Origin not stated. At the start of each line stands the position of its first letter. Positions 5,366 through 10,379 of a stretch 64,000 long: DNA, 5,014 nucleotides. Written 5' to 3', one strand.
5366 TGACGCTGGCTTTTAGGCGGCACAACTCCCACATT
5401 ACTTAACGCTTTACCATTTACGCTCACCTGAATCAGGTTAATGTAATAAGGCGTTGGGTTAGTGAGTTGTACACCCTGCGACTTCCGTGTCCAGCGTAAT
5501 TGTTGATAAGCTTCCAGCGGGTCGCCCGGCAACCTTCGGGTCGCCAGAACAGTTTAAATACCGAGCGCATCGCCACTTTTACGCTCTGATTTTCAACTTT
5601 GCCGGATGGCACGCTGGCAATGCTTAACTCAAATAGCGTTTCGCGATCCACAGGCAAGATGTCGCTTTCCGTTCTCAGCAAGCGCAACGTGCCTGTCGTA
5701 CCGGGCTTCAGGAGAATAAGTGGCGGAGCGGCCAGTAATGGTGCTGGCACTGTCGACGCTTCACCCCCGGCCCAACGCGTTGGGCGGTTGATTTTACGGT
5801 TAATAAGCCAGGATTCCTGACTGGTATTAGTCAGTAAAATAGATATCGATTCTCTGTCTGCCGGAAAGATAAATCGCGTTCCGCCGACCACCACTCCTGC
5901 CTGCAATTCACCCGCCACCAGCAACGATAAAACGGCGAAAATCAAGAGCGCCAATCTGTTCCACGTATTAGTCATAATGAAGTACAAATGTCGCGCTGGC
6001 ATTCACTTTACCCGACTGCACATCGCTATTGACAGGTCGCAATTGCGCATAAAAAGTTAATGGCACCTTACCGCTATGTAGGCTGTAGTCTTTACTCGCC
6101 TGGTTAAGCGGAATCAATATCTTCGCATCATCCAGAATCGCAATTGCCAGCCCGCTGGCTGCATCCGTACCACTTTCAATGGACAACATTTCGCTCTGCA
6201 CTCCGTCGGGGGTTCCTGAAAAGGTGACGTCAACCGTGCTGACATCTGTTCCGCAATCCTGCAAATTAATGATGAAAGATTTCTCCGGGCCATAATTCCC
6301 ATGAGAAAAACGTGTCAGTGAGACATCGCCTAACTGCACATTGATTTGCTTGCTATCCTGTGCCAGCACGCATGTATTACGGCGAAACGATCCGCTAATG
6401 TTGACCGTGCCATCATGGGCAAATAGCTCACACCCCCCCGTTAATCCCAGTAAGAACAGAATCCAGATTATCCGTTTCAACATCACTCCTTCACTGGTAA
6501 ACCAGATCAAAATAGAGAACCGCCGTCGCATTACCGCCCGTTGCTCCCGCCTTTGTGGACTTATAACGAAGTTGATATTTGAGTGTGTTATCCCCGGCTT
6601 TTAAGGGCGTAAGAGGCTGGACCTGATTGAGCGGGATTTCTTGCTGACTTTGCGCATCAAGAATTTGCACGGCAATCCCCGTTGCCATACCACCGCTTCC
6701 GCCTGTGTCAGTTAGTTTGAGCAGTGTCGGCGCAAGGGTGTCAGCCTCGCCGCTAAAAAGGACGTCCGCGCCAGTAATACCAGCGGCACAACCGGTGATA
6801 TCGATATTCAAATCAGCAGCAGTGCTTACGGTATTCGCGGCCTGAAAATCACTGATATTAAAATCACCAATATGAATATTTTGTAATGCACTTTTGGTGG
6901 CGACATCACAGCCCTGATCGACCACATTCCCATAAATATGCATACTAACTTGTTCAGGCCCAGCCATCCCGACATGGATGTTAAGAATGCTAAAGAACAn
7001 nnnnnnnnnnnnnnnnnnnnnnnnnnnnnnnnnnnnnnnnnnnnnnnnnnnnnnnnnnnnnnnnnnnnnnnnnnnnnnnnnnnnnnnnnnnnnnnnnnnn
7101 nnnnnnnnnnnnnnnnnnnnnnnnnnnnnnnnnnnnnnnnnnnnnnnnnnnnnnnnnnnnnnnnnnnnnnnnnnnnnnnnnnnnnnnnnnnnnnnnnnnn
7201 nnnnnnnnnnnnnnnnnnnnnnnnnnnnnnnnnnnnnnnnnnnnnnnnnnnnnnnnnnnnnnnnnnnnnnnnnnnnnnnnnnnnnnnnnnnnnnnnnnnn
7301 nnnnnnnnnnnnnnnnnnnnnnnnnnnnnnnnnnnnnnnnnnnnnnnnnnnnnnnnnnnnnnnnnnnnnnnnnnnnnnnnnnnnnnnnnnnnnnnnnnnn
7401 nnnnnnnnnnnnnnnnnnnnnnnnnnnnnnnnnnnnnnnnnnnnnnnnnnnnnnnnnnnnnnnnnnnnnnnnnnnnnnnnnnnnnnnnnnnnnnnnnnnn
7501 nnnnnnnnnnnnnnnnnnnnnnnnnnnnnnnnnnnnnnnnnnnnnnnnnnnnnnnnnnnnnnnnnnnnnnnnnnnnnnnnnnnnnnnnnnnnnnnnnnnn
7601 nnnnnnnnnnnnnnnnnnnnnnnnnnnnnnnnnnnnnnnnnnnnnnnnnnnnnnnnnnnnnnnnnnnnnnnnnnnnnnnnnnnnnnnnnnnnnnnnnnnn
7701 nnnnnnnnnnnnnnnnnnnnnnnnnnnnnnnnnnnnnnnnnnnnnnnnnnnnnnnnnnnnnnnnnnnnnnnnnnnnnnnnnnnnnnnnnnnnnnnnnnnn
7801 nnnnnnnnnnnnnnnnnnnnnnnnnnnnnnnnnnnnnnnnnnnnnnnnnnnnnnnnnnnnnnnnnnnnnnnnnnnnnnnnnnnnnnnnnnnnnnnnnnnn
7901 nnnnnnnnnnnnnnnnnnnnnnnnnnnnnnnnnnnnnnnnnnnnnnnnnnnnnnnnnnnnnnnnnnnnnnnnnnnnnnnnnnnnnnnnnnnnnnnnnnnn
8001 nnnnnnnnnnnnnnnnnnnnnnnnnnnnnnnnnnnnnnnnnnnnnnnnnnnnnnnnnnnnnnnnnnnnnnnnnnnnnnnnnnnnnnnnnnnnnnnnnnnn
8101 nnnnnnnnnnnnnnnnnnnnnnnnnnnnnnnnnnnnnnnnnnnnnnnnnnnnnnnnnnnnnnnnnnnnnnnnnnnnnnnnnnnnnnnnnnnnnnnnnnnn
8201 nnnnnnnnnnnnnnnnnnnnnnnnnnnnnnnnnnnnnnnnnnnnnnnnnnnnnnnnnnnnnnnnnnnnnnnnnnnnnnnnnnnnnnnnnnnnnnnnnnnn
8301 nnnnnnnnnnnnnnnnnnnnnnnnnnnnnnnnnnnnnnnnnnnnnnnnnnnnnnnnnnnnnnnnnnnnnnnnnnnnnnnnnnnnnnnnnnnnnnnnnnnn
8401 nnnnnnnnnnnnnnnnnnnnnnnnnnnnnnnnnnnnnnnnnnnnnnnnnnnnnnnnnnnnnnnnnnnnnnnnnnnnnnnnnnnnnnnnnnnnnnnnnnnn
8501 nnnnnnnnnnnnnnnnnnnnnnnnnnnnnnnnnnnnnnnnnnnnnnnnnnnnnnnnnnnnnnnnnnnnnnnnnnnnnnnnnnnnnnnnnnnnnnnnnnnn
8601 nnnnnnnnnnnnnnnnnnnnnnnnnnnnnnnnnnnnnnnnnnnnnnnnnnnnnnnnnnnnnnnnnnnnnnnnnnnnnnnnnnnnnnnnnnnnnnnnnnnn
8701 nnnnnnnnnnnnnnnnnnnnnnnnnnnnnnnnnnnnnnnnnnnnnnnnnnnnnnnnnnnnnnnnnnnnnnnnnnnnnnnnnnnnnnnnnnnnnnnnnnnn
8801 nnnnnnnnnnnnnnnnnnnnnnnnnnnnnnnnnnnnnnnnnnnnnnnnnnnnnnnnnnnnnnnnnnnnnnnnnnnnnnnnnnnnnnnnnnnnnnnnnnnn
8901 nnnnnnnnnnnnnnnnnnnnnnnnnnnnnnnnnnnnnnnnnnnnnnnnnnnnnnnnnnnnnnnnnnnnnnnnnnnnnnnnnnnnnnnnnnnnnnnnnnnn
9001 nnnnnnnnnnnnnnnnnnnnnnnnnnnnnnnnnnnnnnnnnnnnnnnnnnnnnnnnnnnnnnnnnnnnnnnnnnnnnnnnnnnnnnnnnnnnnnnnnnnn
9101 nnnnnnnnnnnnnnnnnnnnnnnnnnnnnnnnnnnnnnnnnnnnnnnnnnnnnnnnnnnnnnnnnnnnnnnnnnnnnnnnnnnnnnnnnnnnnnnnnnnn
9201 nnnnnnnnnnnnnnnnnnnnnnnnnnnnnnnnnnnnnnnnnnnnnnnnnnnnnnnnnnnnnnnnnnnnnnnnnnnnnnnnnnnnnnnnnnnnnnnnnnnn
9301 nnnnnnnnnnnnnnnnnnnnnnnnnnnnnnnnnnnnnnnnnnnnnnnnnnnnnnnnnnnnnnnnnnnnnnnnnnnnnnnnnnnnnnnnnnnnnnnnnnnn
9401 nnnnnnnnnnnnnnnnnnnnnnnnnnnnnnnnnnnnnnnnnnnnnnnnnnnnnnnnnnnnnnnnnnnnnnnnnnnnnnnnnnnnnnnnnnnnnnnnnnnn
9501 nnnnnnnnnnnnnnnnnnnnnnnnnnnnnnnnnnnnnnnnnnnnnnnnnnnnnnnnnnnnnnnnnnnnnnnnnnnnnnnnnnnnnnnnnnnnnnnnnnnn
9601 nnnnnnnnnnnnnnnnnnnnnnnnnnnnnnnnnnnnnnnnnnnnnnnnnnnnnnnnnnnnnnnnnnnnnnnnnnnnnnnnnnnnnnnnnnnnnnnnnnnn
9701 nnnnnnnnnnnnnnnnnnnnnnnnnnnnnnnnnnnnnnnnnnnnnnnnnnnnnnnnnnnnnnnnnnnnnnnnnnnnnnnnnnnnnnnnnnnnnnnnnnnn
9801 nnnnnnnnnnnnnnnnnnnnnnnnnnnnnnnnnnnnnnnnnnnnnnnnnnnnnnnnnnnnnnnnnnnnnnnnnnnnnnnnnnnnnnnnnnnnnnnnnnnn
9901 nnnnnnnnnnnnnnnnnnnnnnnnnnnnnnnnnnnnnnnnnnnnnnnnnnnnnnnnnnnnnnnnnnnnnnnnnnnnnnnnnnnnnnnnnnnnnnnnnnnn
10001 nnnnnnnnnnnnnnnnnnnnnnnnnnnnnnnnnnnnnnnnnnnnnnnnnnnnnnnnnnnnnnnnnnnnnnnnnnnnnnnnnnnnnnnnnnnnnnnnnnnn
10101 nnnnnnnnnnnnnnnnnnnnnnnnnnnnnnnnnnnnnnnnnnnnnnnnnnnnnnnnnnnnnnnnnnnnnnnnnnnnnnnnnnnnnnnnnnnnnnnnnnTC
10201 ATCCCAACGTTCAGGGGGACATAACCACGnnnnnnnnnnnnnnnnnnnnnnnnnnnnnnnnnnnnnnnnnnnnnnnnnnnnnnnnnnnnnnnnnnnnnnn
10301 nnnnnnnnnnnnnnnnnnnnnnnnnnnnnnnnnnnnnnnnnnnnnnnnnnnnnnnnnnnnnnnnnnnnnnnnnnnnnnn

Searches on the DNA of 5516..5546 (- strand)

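Call 18: search_dna_similar(query=window:5516-5546:-, collection=ecoli_genomes, mode=near, max_evalue=10, max_rows=30, rows=spread)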
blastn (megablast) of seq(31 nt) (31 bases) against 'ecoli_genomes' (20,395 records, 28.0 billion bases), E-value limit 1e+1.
Records with a match: 294; places in all: 294; records where one place covers at least 80% of the query: 294.
Genomes with a match: 294 of 5426; with a place that covers at least 80% of the query: 294. Places per genome that has any: lowest 1, median 1, highest 1. On chromosomes: 293 places; on plasmids: 1.
Best place of each record, by identity: >=99% 294.
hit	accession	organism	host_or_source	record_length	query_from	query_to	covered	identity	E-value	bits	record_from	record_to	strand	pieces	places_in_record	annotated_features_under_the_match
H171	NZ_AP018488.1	Escherichia coli O157:H7 strain PV15-279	Homo sapiens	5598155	1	31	100%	100.0%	4e-7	58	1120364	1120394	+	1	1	ycbF: fimbrial chaperone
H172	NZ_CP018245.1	Escherichia coli strain 472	missing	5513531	1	31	100%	100.0%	4e-7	58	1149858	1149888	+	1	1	ycbF: fimbrial chaperone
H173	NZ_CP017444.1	Escherichia coli O157:H7 strain 8368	Cattle Hide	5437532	1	31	100%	100.0%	4e-7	58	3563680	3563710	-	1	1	ycbF: fimbrial chaperone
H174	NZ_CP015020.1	Escherichia coli strain 28RC1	Bovine carcass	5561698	1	31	100%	100.0%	4e-7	58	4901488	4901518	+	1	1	ycbF: fimbrial chaperone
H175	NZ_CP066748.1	Escherichia coli O157:H7 strain ECP19-2498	missing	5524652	1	31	100%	100.0%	4e-7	58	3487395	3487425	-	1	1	ycbF: fimbrial chaperone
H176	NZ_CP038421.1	Escherichia coli O157:H7 strain 7636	bovine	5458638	1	31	100%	100.0%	4e-7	58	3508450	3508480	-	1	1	ycbF: fimbrial chaperone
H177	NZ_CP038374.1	Escherichia coli O157:H7 strain F3113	beef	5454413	1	31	100%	100.0%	4e-7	58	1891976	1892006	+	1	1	ycbF: fimbrial chaperone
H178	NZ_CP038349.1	Escherichia coli O157:H7 strain F8952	missing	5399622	1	31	100%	100.0%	4e-7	58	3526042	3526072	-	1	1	ycbF: fimbrial chaperone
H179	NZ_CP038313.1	Escherichia coli O157:H7 strain OK1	Homo sapiens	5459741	1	31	100%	100.0%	4e-7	58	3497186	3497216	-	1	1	ycbF: fimbrial chaperone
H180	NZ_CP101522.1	Escherichia coli O157:H7 strain MD2019EC2705C4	lettuce from ready salad pack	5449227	1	31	100%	100.0%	4e-7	58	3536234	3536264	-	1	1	ycbF: fimbrial chaperone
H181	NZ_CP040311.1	Escherichia coli strain F3398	Ground beef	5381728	1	31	100%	100.0%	4e-7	58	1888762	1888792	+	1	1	ycbF: fimbrial chaperone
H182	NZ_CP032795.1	Escherichia coli strain ERL06-2503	Bovine (bobby calf, fecal)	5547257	1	31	100%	100.0%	4e-7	58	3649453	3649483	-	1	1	ycbF: fimbrial chaperone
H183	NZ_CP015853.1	Escherichia coli strain ATCC 43889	Homo sapiens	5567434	1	31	100%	100.0%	4e-7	58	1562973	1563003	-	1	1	ycbF: fimbrial chaperone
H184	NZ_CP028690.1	Escherichia coli strain 109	cattle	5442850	1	31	100%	100.0%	4e-7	58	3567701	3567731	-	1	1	ycbF: fimbrial chaperone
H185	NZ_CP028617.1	Escherichia coli strain 140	cattle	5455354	1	31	100%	100.0%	4e-7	58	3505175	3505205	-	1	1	ycbF: fimbrial chaperone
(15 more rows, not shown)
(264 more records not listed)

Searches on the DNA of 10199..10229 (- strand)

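Call 17: search_dna_similar(query=window:10199-10229:-, collection=ecoli_genomes, mode=near, max_evalue=10, max_rows=60, rows=spread)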
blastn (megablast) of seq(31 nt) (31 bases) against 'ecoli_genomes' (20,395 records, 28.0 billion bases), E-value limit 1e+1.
Records with a match: 329; places in all: 329; records where one place covers at least 80% of the query: 329.
Genomes with a match: 329 of 5426; with a place that covers at least 80% of the query: 329. Places per genome that has any: lowest 1, median 1, highest 1. On chromosomes: 328 places; on plasmids: 1.
Best place of each record, by identity: >=99% 329.
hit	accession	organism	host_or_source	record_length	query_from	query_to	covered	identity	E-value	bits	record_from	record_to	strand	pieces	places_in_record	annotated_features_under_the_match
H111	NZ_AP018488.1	Escherichia coli O157:H7 strain PV15-279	Homo sapiens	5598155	1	31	100%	100.0%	4e-7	58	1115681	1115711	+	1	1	elfC: fimbrial biogenesis usher protein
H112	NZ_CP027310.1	Escherichia coli strain 2014C-4135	Homo sapiens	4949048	1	31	100%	100.0%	4e-7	58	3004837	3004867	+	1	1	elfC: fimbrial biogenesis usher protein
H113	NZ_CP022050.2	Escherichia coli O157 strain FDAARGOS_293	Homo sapiens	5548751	1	31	100%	100.0%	4e-7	58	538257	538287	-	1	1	elfC: fimbrial biogenesis usher protein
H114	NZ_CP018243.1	Escherichia coli strain 350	missing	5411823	1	31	100%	100.0%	4e-7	58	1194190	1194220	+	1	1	elfC: fimbrial biogenesis usher protein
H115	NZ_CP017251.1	Escherichia coli strain NADC 5570/86-24/6564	not applicable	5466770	1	31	100%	100.0%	4e-7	58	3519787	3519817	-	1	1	elfC: fimbrial biogenesis usher protein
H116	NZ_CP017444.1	Escherichia coli O157:H7 strain 8368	Cattle Hide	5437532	1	31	100%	100.0%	4e-7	58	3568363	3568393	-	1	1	elfC: fimbrial biogenesis usher protein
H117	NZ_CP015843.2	Escherichia coli O157:H7 strain FRIK2455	Bos taurus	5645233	1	31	100%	100.0%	4e-7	58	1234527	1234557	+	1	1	elfC: fimbrial biogenesis usher protein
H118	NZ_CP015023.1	Escherichia coli strain SRCC 1675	Apple cider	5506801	1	31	100%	100.0%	4e-7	58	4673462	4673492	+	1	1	elfC: fimbrial biogenesis usher protein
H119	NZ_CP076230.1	Escherichia coli O157:H7 strain Rafaela_II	Rectal swab of live bovine cattle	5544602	1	31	100%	100.0%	4e-7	58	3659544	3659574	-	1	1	elfC: fimbrial biogenesis usher protein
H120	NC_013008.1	Escherichia coli O157:H7 str. TW14359 strain TW14359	-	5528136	1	31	100%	100.0%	4e-7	58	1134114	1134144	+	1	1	elfC: fimbrial biogenesis usher protein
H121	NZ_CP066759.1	Escherichia coli O157:H7 strain ECP19-198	missing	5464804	1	31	100%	100.0%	4e-7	58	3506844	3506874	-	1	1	elfC: fimbrial biogenesis usher protein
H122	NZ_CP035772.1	Escherichia coli O145 strain RM8843-C1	missing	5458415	1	31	100%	100.0%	4e-7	58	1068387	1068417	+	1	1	elfC: fimbrial biogenesis usher protein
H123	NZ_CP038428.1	Escherichia coli O157:H7 strain 611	bovine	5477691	1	31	100%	100.0%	4e-7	58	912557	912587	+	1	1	elfC: fimbrial biogenesis usher protein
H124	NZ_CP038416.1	Escherichia coli O157:H7 strain 3-5-1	cattle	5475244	1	31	100%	100.0%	4e-7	58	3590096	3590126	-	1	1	elfC: fimbrial biogenesis usher protein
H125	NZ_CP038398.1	Escherichia coli O157:H7 strain DEC4E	Homo sapiens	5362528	1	31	100%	100.0%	4e-7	58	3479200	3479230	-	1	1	elfC: fimbrial biogenesis usher protein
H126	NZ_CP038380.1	Escherichia coli O157:H7 strain E32511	Homo sapiens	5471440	1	31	100%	100.0%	4e-7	58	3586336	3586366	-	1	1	elfC: fimbrial biogenesis usher protein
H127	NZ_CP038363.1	Escherichia coli O157:H7 strain F7349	missing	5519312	1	31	100%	100.0%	4e-7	58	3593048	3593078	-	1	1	elfC: fimbrial biogenesis usher protein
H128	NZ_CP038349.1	Escherichia coli O157:H7 strain F8952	missing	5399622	1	31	100%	100.0%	4e-7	58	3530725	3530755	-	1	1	elfC: fimbrial biogenesis usher protein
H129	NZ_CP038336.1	Escherichia coli O157:H7 strain LSU61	Deer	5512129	1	31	100%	100.0%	4e-7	58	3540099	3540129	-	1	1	elfC: fimbrial biogenesis usher protein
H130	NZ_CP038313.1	Escherichia coli O157:H7 strain OK1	Homo sapiens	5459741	1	31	100%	100.0%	4e-7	58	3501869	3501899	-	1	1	elfC: fimbrial biogenesis usher protein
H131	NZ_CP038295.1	Escherichia coli O55:H7 strain TB182A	Homo sapiens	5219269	1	31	100%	100.0%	4e-7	58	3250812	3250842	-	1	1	elfC: fimbrial biogenesis usher protein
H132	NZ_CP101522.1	Escherichia coli O157:H7 strain MD2019EC2705C4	lettuce from ready salad pack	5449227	1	31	100%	100.0%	4e-7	58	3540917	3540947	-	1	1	elfC: fimbrial biogenesis usher protein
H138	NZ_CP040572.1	Escherichia coli O157:H7 strain ECP17-46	Homo sapiens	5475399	1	31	100%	100.0%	4e-7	58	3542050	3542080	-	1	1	elfC: fimbrial biogenesis usher protein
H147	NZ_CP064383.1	Escherichia coli O157:H7 strain PartA-EcoliO157H7-RM8376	missing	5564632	1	31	100%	100.0%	4e-7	58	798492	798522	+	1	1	elfC: fimbrial biogenesis usher protein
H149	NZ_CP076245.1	Escherichia coli O157:H7 strain Balcarce_24.2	Rectal swab of live bovine cattle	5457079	1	31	100%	100.0%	4e-7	58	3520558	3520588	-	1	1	elfC: fimbrial biogenesis usher protein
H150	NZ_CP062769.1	Escherichia coli O157:H7 strain Z852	Bovine Faeces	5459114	1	31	100%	100.0%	4e-7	58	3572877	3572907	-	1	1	elfC: fimbrial biogenesis usher protein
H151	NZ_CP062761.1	Escherichia coli O157:H7 strain Z887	Bovine Faeces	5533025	1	31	100%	100.0%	4e-7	58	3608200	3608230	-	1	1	elfC: fimbrial biogenesis usher protein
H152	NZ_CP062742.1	Escherichia coli O157:H7 strain Z1626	Homo sapiens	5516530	1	31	100%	100.0%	4e-7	58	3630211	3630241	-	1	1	elfC: fimbrial biogenesis usher protein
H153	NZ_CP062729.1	Escherichia coli O157:H7 strain Z1811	Bovine Faeces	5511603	1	31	100%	100.0%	4e-7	58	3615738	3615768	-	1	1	elfC: fimbrial biogenesis usher protein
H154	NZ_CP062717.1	Escherichia coli O157:H7 strain Z1825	Bovine Faeces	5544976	1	31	100%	100.0%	4e-7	58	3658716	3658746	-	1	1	elfC: fimbrial biogenesis usher protein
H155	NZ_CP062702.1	Escherichia coli O157:H7 strain Z1834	Bovine Faeces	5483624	1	31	100%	100.0%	4e-7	58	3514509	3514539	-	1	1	elfC: fimbrial biogenesis usher protein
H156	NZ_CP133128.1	Escherichia coli O157:H7 strain PNUSAE146743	missing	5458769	1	31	100%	100.0%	4e-7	58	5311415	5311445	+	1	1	elfC: fimbrial biogenesis usher protein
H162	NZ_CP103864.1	Escherichia coli O157:H7 strain RV06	culture mutant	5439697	1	31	100%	100.0%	4e-7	58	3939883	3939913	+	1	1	elfC: fimbrial biogenesis usher protein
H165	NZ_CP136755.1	Escherichia coli O157:H7 strain PNUSAE147325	missing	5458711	1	31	100%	100.0%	4e-7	58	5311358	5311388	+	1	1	elfC: fimbrial biogenesis usher protein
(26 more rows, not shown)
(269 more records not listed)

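Call 19: get_annotated_region(hit=H117, flank=5500)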
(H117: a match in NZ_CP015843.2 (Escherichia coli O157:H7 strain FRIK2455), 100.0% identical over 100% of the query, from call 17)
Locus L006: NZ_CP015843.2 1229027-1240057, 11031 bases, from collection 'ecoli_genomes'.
description: Escherichia coli O157:H7 strain FRIK2455 chromosome, complete genome
organism: Escherichia coli O157:H7 strain FRIK2455 (NCBI taxid 83334)
replicon: chromosome; assembly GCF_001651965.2
host: Bos taurus; source: fecal steer; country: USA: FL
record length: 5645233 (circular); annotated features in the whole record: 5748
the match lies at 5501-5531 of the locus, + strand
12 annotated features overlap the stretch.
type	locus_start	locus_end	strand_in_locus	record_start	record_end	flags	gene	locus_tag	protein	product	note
CDS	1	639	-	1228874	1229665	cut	ssuC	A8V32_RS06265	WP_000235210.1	aliphatic sulfonate ABC transporter permease SsuC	-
CDS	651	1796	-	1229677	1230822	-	ssuD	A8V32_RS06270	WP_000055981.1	FMNH2-dependent alkanesulfonate monooxygenase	-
CDS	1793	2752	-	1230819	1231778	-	ssuA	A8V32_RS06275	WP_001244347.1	aliphatic sulfonate ABC transporter substrate-binding protein SsuA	-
CDS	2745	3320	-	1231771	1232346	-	ssuE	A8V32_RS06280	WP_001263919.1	NADPH-dependent FMN reductase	-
CDS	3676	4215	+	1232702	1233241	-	elfA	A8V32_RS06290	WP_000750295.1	fimbrial protein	-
CDS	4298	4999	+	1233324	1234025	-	elfD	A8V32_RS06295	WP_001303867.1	fimbrial biogenesis chaperone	-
CDS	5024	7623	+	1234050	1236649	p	elfC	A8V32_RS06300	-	fimbrial biogenesis usher protein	frameshifted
CDS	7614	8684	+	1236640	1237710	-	elfG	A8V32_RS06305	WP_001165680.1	fimbrial protein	-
CDS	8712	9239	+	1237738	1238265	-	ycbU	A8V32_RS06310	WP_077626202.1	fimbrial protein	-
CDS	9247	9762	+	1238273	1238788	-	ycbV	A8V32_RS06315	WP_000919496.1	fimbrial protein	-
CDS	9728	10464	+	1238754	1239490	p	ycbF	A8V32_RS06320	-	fimbrial chaperone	frameshifted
CDS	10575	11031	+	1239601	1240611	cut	pyrD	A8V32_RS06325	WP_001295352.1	quinone-dependent dihydroorotate dehydrogenase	-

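Call 20: get_annotated_region(hit=H129, flank=5500)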
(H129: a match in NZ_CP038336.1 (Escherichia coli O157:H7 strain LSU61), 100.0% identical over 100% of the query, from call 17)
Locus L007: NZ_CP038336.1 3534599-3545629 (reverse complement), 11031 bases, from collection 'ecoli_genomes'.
description: Escherichia coli O157:H7 strain LSU61 chromosome, complete genome
organism: Escherichia coli O157:H7 strain LSU61 (NCBI taxid 83334)
replicon: chromosome; assembly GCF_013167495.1
host: Deer; source: missing; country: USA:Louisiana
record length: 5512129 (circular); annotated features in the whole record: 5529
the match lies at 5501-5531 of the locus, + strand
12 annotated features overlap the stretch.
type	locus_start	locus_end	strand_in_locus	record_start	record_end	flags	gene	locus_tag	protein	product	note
CDS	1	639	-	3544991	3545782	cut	ssuC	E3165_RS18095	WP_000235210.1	aliphatic sulfonate ABC transporter permease SsuC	-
CDS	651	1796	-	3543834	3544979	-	ssuD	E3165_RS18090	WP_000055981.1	FMNH2-dependent alkanesulfonate monooxygenase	-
CDS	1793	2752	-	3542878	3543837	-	ssuA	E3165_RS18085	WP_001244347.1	aliphatic sulfonate ABC transporter substrate-binding protein SsuA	-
CDS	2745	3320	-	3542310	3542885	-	ssuE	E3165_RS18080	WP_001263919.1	NADPH-dependent FMN reductase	-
CDS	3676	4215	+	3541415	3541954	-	elfA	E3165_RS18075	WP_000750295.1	fimbrial protein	-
CDS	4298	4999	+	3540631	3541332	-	elfD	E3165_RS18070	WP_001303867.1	fimbrial biogenesis chaperone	-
CDS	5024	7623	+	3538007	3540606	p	elfC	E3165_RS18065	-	fimbrial biogenesis usher protein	frameshifted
CDS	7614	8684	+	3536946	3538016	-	elfG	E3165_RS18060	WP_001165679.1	fimbrial protein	-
CDS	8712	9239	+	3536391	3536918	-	ycbU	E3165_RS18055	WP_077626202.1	fimbrial protein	-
CDS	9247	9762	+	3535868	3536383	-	ycbV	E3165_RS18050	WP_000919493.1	fimbrial protein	-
CDS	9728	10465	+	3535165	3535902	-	ycbF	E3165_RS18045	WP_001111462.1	fimbrial chaperone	-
CDS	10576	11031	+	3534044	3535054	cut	pyrD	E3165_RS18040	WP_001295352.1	quinone-dependent dihydroorotate dehydrogenase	-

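Call 21: get_annotated_region(hit=H131, flank=5500)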
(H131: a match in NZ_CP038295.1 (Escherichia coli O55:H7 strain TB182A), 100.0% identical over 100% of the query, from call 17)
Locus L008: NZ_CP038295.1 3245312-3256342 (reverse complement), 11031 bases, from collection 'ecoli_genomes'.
description: Escherichia coli O55:H7 strain TB182A chromosome, complete genome
organism: Escherichia coli O55:H7 strain TB182A (NCBI taxid 244320)
replicon: chromosome; assembly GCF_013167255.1
host: Homo sapiens; source: missing; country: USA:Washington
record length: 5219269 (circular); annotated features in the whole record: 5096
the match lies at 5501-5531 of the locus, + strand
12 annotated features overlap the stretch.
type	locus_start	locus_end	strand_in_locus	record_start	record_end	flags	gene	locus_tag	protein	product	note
CDS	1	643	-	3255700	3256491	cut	ssuC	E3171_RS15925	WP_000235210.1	aliphatic sulfonate ABC transporter permease SsuC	-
CDS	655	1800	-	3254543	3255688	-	ssuD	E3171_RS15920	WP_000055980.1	FMNH2-dependent alkanesulfonate monooxygenase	-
CDS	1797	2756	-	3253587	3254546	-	ssuA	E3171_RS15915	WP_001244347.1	aliphatic sulfonate ABC transporter substrate-binding protein SsuA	-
CDS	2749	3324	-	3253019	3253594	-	ssuE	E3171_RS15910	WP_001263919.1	NADPH-dependent FMN reductase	-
CDS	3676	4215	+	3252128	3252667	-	elfA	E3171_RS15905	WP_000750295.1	fimbrial protein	-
CDS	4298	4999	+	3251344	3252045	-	elfD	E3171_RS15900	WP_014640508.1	molecular chaperone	-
CDS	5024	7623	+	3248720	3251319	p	elfC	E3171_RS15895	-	fimbrial biogenesis usher protein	frameshifted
CDS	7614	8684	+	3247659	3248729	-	elfG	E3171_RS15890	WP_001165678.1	fimbrial protein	-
CDS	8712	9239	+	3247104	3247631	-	ycbU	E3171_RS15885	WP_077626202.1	fimbrial protein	-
CDS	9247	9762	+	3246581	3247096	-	ycbV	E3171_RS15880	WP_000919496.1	fimbrial protein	-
CDS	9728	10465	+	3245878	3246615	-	ycbF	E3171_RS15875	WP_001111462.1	fimbrial chaperone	-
CDS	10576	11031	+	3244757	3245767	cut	pyrD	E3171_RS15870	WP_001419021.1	quinone-dependent dihydroorotate dehydrogenase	-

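Call 22: get_annotated_region(hit=H122, flank=5500)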
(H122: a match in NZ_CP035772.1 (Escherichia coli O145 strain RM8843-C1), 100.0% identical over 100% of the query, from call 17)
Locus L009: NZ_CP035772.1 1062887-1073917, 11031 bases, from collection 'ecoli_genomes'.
description: Escherichia coli O145 strain RM8843-C1 chromosome, complete genome
organism: Escherichia coli O145 strain RM8843-C1 (NCBI taxid 1055538)
replicon: chromosome; assembly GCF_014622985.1
host: missing; source: missing; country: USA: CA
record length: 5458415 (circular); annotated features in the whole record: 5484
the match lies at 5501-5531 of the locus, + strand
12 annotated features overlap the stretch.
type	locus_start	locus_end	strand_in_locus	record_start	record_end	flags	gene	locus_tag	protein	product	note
CDS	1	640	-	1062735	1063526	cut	ssuC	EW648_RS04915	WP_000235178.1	aliphatic sulfonate ABC transporter permease SsuC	-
CDS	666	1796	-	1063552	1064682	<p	ssuD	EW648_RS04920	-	FMNH2-dependent alkanesulfonate monooxygenase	incomplete; partial in the middle of a contig; missing C-terminus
CDS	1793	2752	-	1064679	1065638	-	ssuA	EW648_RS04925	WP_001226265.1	aliphatic sulfonate ABC transporter substrate-binding protein SsuA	-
CDS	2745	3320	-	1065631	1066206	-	ssuE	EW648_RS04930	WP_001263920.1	NADPH-dependent FMN reductase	-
CDS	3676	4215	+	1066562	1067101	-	elfA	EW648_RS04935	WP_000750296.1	fimbrial protein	-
CDS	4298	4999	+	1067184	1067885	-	elfD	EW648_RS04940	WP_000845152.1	fimbrial biogenesis chaperone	-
CDS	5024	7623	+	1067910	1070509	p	elfC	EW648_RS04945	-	fimbrial biogenesis usher protein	frameshifted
CDS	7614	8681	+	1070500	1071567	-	elfG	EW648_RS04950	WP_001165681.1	fimbrial protein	-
CDS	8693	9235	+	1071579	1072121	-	ycbU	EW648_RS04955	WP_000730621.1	fimbrial protein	-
CDS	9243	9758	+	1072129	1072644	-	ycbV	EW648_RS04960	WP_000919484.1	fimbrial protein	-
CDS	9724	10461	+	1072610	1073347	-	ycbF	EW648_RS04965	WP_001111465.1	fimbrial chaperone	-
CDS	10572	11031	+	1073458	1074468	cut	pyrD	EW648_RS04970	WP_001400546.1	quinone-dependent dihydroorotate dehydrogenase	-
